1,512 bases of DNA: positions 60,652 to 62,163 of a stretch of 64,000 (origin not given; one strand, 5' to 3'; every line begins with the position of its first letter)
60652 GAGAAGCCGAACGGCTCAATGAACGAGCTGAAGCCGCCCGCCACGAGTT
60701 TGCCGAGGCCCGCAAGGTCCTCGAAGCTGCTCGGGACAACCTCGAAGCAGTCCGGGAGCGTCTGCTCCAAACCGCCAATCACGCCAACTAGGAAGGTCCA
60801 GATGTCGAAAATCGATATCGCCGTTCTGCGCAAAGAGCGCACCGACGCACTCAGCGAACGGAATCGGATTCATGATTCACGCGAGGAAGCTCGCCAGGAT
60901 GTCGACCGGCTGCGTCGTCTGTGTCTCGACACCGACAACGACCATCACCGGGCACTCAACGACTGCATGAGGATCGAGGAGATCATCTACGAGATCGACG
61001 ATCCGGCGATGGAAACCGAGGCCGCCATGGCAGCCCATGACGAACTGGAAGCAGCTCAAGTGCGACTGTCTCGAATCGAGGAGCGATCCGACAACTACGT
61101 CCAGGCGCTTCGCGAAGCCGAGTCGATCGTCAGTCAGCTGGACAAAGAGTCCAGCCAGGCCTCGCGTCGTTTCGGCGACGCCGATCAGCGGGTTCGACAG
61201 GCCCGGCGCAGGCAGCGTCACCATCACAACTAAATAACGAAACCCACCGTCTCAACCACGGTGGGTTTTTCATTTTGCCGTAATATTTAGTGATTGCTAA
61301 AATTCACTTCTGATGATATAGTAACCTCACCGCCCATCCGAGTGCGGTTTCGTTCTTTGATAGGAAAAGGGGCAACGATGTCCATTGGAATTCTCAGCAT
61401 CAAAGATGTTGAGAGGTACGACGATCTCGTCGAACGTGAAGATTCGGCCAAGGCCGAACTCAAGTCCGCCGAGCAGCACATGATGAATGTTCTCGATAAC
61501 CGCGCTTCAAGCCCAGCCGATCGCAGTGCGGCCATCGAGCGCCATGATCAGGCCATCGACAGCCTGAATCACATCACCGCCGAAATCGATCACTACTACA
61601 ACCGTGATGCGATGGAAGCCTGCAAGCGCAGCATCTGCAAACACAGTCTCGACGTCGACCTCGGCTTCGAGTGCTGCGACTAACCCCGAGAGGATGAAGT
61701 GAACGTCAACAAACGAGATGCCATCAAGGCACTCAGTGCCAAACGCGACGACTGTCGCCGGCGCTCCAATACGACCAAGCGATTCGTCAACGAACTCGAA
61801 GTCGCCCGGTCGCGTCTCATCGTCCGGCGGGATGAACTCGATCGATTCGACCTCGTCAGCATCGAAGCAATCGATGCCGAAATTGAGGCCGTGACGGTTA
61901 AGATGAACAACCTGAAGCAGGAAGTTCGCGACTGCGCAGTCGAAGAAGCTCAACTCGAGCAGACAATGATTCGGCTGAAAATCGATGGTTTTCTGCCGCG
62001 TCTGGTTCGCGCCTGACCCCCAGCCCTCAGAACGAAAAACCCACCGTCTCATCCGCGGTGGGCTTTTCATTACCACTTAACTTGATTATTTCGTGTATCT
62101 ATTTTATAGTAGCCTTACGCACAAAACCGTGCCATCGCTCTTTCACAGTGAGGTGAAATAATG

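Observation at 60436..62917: Three tandem promoter / two-ORF / terminator cassettes encoding small all-helical proteins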

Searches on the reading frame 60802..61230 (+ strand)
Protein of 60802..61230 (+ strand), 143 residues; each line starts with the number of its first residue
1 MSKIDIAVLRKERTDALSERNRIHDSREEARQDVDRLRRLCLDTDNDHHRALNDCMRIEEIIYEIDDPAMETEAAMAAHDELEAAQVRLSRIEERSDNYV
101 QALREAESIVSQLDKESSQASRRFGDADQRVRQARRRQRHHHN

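Call 11: search_protein_families(library=pfam, proteins=[window:60802-61230:+], max_evalue=1)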
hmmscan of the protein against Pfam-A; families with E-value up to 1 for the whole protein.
window:60802-61230:+ (143 aa): 2 families
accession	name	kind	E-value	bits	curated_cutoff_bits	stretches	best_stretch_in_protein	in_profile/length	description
PF20492.3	ERM_helical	-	0.26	11.8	40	0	83-128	9-54/120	Ezrin/radixin/moesin, alpha-helical domain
PF17675.6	APG6_N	-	0.43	11.4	45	1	76-141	44-107/132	Apg6 coiled-coil region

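Call 12: search_protein_families(library=phrogs, proteins=[window:60802-61230:+], max_evalue=1)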
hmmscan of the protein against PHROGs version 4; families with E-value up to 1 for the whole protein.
window:60802-61230:+ (143 aa): 5 families
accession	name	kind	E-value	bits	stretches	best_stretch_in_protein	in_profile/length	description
phrog_192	-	DNA, RNA and nucleotide metabolism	0.011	16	1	39-85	243-286/397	DNA polymerase exonuclease subunit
phrog_35641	-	unknown function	0.1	13.5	1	49-105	47-102/124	-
phrog_5051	-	unknown function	0.12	13.1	1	22-119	102-194/198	-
phrog_2335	-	tail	0.47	9.2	1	18-138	277-393/1536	tail length tape measure protein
phrog_689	-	lysis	0.5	11.6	1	79-121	8-42/91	holin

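Call 13: search_protein_families(library=padloc, proteins=[window:60802-61230:+], max_evalue=1)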
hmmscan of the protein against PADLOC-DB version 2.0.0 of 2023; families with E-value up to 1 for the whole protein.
window:60802-61230:+ (143 aa): 3 families
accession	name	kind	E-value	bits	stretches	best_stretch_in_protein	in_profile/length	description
PDLC00516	JetC1|JetC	-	0.02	11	1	6-139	627-760/1098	DUF3584 domain; MukB-like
PDLC03859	LmuB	-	0.18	8.9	1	11-124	374-486/611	-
PDLC03863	LmuB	-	0.51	6.9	1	6-116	350-461/610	-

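Call 14: search_protein_families(library=ncbifam, proteins=[window:60802-61230:+], max_evalue=1)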
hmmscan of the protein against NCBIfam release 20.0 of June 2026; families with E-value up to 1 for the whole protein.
window:60802-61230:+ (143 aa): 4 families
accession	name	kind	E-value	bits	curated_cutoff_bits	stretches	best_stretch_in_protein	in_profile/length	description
TIGR02168.1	SMC_prok_B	equivalog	0.015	13.1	567.35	1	7-138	696-828/1181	chromosome segregation protein SMC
TIGR02169.1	SMC_prok_A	equivalog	0.038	11.6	729.4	1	9-140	384-509/1165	chromosome segregation protein SMC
NF045487.1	ASRP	equivalog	0.16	10.5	300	1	6-119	120-454/593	archaea-specific SMC-related protein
TIGR01280.1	xseB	equivalog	0.18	11.9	35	0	99-116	2-19/57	exodeoxyribonuclease VII small subunit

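Call 19: find_encoding_contigs(protein=window:60802-61230:+, flank=10000, max_places=10)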
Protein window:60802-61230:+ (143 aa): 2 contigs read that carry it; 2 places shown.
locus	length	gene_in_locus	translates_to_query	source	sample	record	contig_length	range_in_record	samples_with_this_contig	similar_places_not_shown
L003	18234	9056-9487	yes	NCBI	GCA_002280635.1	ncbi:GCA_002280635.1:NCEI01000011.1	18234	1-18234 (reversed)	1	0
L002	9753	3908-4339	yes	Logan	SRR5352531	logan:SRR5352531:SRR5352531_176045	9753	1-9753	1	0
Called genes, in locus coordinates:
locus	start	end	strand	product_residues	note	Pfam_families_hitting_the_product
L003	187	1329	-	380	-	PF17231:DUF5305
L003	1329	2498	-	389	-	-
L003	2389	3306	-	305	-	-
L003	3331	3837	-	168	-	-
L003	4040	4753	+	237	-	PF05552:MS_channel_1st_1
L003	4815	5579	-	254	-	PF18761:Heliorhodopsin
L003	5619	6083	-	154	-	PF02773:S-AdoMet_synt_C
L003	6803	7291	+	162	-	PF01988:VIT1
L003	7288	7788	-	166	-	PF07963:N_methyl (weak)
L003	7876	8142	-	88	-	PF25390:WD40_RLD, PF00415:RCC1 (faint), PF13540:RCC1_2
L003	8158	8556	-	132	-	-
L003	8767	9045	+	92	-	-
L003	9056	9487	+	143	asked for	-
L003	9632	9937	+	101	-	-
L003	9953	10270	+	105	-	-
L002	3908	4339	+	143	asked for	-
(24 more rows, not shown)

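Call 21: find_homologous_proteins(query=window:60802-61230:+, max_evalue=0.01)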
Query window:60802-61230:+ (143 aa): 1 proteins with E <= 0.01 among 1535 candidates.
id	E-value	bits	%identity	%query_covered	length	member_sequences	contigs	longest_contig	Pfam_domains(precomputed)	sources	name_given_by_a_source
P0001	7.3e-78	277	99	99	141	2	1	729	-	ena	-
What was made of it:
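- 60802..61233 (+): B1, 143 aa. A long antiparallel coiled-coil hairpin (H6-65, H73-142) with a basic, His-rich C-terminal tail. No homologue apart from a 99% identical variant (call 21).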

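Call 32: search_solved_structures(query=window:60802-61230:+, max_evalue=1)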
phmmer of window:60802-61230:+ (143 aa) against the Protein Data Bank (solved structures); distinct sequences matched with E-value up to 1: 1.
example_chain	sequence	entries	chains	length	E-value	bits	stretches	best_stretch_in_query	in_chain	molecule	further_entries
1ic2_A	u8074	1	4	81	0.73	13.5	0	64-118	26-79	TROPOMYOSIN ALPHA CHAIN, SKELETAL MUSCLE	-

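Call 44: find_encoding_contigs(protein=P0001, flank=5000)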
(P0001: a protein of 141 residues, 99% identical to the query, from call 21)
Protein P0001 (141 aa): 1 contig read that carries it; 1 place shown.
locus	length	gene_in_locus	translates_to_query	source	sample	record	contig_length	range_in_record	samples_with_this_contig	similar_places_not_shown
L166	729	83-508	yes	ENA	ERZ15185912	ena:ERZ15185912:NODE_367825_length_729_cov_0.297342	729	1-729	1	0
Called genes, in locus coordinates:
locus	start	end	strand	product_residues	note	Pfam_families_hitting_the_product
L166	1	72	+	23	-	?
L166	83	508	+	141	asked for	-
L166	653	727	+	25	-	?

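Call 62: predict_structure(protein=window:60802-61230:+)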
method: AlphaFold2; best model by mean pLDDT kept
length: 143 residues; sequences in the alignment: 1
mean_pLDDT: 93.5   pTM: 0.76
mean pLDDT of the five models: 93.5, 93.4, 92.7, 92.0, 91.5
residues with pLDDT >= 90: 121; 70-90: 11; 50-70: 10; < 50: 1
segments of 3 or more residues with pLDDT < 50: none
pLDDT, mean of each block of 10 residues (from residue 1): 80 98 98 98 98 96 76 86 98 98 98 98 98 93 74
secondary structure, 60 per line:
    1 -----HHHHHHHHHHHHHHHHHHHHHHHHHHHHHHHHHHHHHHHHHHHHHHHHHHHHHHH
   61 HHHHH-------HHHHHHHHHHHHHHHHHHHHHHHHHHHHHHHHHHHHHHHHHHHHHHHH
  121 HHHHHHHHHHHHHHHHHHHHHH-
elements in order: H6-65 H73-142

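Call 68: fold_search(model_id=the predicted structure, library=pdb)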
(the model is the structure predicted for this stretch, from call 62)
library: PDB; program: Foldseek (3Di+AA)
matches with E <= 10: 822; with E <= 0.001: 0
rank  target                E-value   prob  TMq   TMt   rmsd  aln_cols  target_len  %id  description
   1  8rd2_A                4.7e-02  1.00  0.83  0.32   2.3       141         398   13  Trypanosoma brucei Invariant Surface Glycoprotein 75 (ISG75) (released 2024-02-14)
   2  8rd2_B                4.7e-02  1.00  0.78  0.29   6.3       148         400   12  Trypanosoma brucei Invariant Surface Glycoprotein 75 (ISG75) (released 2024-02-14)
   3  5gox_A                7.4e-02  0.82  0.34  0.29   9.3       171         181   15  Eukaryotic Rad50 Functions as A Rod-shaped Dimer (released 2017-02-01)
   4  6r1j_J                8.3e-02  1.00  0.74  0.42   2.7       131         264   14  Structure of the soluble AhlC triple head mutant of the tripartite alpha-pore forming toxin, AHL, from Aeromonas hydro (released 2019-07-10)
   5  4mh6                  9.4e-02  1.00  0.85  0.77   2.3       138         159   12  2.8 Angstrom Crystal Structure of Type III Secretion Protein YscO from Vibrio parahaemolyticus (released 2013-09-11)
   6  8sbj_B                9.4e-02  0.90  0.43  0.28   7.4       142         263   13  Co-structure Phosphatidylinositol 4,5-bisphosphate 3-kinase catalytic subunit alpha isoform complexed with brain penet (released 2023-07-19)
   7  5xg2                  9.9e-02  1.00  0.62  0.39   5.7       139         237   14  Crystal structure of a coiled-coil segment (residues 345-468 and 694-814) of Pyrococcus yayanosii Smc (released 2017-06-07)
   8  8iyj_T5               1.1e-01  0.93  0.38  0.45   5.8       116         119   14  Cryo-EM structure of the 48-nm repeat doublet microtubule from mouse sperm (released 2023-07-05)
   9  4ovv_B                1.3e-01  1.00  0.82  0.50   2.6       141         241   11  Crystal Structure of PI3Kalpha in complex with diC4-PIP2 (released 2014-09-03)
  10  6z6o_C                1.3e-01  0.87  0.42  0.16   6.6       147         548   12  HDAC-TC (released 2021-02-17)
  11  8v8i_B                1.4e-01  0.93  0.51  0.37   6.7       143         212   12  PI3Ka H1047R co-crystal structure with inhibitor in cryptic pocket (compound 5). (released 2024-03-20)
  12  7vw7_G                1.4e-01  0.84  0.41  0.38   7.7       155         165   13  Crystal structure of the 2 ADP-AlF4-bound V1 complex (released 2022-06-22)
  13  6h2e_Q                1.5e-01  1.00  0.71  0.41   3.2       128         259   13  Structure of the soluble AhlC of the tripartite alpha-pore forming toxin, AHL, from Aeromonas hydrophila. (released 2019-07-10)
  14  4jps_B                1.5e-01  0.95  0.50  0.35   5.0       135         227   12  Co-crystal Structures of the Lipid Kinase PI3K alpha with Pan and Isoform Selective Inhibitors (released 2014-04-02)
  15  7tz7_B                1.6e-01  0.85  0.43  0.24  10.3       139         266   10  PI3K alpha in complex with an inhibitor (released 2022-05-18)
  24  8gmh_C                1.9e-01  0.94  0.52  0.54   5.1       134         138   10  Crystal Structure of the ternary complex of TelA-LXG, LapA3, and LapA4 (released 2024-01-10)
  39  8gmh_E                2.3e-01  1.00  0.81  0.84   2.1       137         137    9  Crystal Structure of the ternary complex of TelA-LXG, LapA3, and LapA4 (released 2024-01-10)
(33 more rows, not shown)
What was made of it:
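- On Lap / LXG-associated helical proteins (DUF3130, DUF3958): TM is 0.81-0.84 to 8gmh_E, but E = 0.23, and unrelated hairpins score equally well (call 68).
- Closest known: Lap1/Lap2. Same: The B1 model superposes on 8gmh chain E with TM 0.81-0.84 (call 68).
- The B1 model superposes on LapA3/LapA4 of the TelA-LXG complex (8gmh), with TM 0.81-0.84 for chain E and rmsd 2.1 A (call 68).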

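Call 91: find_related_loci(query=window:60802-61230:+, collection=viral_contigs, flank=10000)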
Query window:60802-61230:+ (143 aa) in viral_contigs; peptide patterns used: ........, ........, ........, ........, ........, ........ (x = any residue, [..] = any of these).
12 stretches matched a pattern, but none encodes a relative of the query by tblastn (E <= 1e-3).

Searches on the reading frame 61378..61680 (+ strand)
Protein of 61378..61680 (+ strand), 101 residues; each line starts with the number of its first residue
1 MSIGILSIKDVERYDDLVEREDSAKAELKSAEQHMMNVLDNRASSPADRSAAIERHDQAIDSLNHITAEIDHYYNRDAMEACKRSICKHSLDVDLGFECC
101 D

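Call 11: search_protein_families(library=pfam, proteins=[window:61378-61680:+], max_evalue=1)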
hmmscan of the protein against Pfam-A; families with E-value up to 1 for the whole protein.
window:61378-61680:+ (101 aa): 0 families

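Call 12: search_protein_families(library=phrogs, proteins=[window:61378-61680:+], max_evalue=1)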
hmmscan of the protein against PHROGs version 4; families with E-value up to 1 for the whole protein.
window:61378-61680:+ (101 aa): 5 families
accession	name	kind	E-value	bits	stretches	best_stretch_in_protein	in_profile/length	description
phrog_11854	-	head and packaging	0.0095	17.1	1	32-84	5-58/88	virion structural protein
phrog_28137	-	unknown function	0.042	14.6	1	44-87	82-123/161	-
phrog_5084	-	unknown function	0.054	14.6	1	64-93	31-61/107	-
phrog_11538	-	unknown function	0.081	14.1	1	42-93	17-67/129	-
phrog_9273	-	head and packaging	0.21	12.4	1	30-89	4-64/139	terminase small subunit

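Call 13: search_protein_families(library=padloc, proteins=[window:61378-61680:+], max_evalue=1)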
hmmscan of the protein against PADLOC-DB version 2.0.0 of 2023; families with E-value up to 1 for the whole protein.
window:61378-61680:+ (101 aa): 2 families
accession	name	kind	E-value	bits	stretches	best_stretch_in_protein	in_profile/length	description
PDLC01742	Cas1b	-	0.024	12.1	1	4-67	84-147/326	-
PDLC04630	PDC-M40B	-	0.035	10.9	1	6-76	476-546/547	-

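Call 14: search_protein_families(library=ncbifam, proteins=[window:61378-61680:+], max_evalue=1)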
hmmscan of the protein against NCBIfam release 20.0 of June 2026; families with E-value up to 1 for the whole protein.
window:61378-61680:+ (101 aa): 2 families
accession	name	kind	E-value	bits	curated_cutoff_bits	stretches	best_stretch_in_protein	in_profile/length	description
TIGR03405.1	Phn_Fe-ADH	equivalog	0.066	12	423.7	1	31-81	191-241/355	iron-containing alcohol dehydrogenase PsrA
NF041007.1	cell_div_CdvA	equivalog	0.1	12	350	1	13-86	103-175/235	cell division protein CdvA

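Call 33: search_solved_structures(query=window:61378-61680:+, max_evalue=1)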
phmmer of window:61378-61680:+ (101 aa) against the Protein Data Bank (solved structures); distinct sequences matched with E-value up to 1: 0.

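Call 49: search_protein_representatives(protein=window:61378-61680:+)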
Query: 101 residues. Proteins with E-value up to 0.001 (for the whole library): 2; up to 1e-10: 1; up to 1e-30: 1. The best 2 are listed.
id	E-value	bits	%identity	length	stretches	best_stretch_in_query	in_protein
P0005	2.6e-59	213.8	100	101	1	1-101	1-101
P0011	2.3e-06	44.4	24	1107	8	44-94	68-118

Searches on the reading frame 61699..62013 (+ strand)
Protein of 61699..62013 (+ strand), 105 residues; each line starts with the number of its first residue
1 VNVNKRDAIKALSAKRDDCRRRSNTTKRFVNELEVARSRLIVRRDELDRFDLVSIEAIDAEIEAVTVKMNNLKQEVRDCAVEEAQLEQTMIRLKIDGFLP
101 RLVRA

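Call 11: search_protein_families(library=pfam, proteins=[window:61699-62013:+], max_evalue=1)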
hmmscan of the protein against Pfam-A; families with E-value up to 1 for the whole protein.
window:61699-62013:+ (105 aa): 4 families
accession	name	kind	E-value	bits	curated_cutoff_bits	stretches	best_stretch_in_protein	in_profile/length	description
PF20935.2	DUF6847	-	0.07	13.5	27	1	6-76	64-132/141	Family of unknown function (DUF6847)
PF13863.11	DUF4200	-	0.077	13.8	29.7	0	56-93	13-50/119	Domain of unknown function (DUF4200)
PF18904.5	DUF5660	-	0.27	11.9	24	1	54-85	9-40/109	Domain of unknown function (DUF5660)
PF24423.1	OVT1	-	0.7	10.8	30.9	0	9-91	14-95/100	Major antigen, helical domain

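Call 12: search_protein_families(library=phrogs, proteins=[window:61699-62013:+], max_evalue=1)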
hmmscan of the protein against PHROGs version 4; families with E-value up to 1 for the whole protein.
window:61699-62013:+ (105 aa): 6 families
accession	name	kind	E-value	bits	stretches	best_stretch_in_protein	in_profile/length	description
phrog_10101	-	unknown function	0.00015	23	1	26-95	47-115/120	-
phrog_36553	-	unknown function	0.0093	16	1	6-94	199-286/435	-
phrog_6248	-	unknown function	0.024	15.8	1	18-73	7-62/81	-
phrog_16370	-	unknown function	0.027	15.5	1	21-90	121-190/213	-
phrog_13253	-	unknown function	0.033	14.7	1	40-87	31-78/159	-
phrog_17169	-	unknown function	0.19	12.8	1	42-87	54-95/107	-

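Call 13: search_protein_families(library=padloc, proteins=[window:61699-62013:+], max_evalue=1)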
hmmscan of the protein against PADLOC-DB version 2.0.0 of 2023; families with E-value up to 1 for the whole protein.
window:61699-62013:+ (105 aa): 2 families
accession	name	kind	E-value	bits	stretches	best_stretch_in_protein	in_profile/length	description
PDLC00519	JetC1|JetC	-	0.00067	16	1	10-93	653-736/1097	DUF3584 domain; MukB-like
PDLC03867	LmuB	-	0.019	11.5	1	55-93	337-375/605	-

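Call 14: search_protein_families(library=ncbifam, proteins=[window:61699-62013:+], max_evalue=1)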
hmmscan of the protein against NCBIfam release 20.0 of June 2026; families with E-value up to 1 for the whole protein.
window:61699-62013:+ (105 aa): 4 families
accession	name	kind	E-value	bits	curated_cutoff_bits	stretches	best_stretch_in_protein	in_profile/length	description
NF045487.1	ASRP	equivalog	0.0084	14.8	300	1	5-79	195-268/593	archaea-specific SMC-related protein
NF045991.1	RespRegCtrARhodob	equivalog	0.029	14.1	350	1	7-87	86-159/224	response regulator transcription factor CtrA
TIGR04211.1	SH3_and_anchor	equivalog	0.069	12.7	65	1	8-94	74-159/198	TIGR04211 family SH3 domain-containing protein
NF041845.1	lipo_FAD_I_fam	domain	0.076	13.4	35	1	55-89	66-100/111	FAD-I family protein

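Call 34: search_solved_structures(query=window:61699-62013:+, max_evalue=1)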
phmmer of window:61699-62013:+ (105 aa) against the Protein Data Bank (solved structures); distinct sequences matched with E-value up to 1: 1.
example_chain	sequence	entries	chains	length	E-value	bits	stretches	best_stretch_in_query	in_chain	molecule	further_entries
9itj_R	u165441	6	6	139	0.45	14.2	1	33-95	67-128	ATP synthase epsilon chain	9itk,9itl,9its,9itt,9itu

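Call 54: find_related_loci(query=window:61699-62013:+, collection=viral_contigs, flank=10000)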
Query window:61699-62013:+ (105 aa) in viral_contigs; peptide patterns used: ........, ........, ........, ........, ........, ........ (x = any residue, [..] = any of these).
31 stretches matched a pattern, but none encodes a relative of the query by tblastn (E <= 1e-3).

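Call 95: search_dna_similar(query=window:61699-62013:+, collection=phages, mode=protein, max_evalue=0.01, max_rows=5)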
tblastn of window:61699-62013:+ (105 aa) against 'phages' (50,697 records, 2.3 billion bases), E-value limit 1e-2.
No match.

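Call 98: search_dna_similar(query=window:61699-62013:+, collection=plasmids, mode=protein, max_evalue=0.01, max_rows=5)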
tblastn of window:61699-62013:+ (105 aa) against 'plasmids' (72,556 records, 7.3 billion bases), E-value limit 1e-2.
No match.
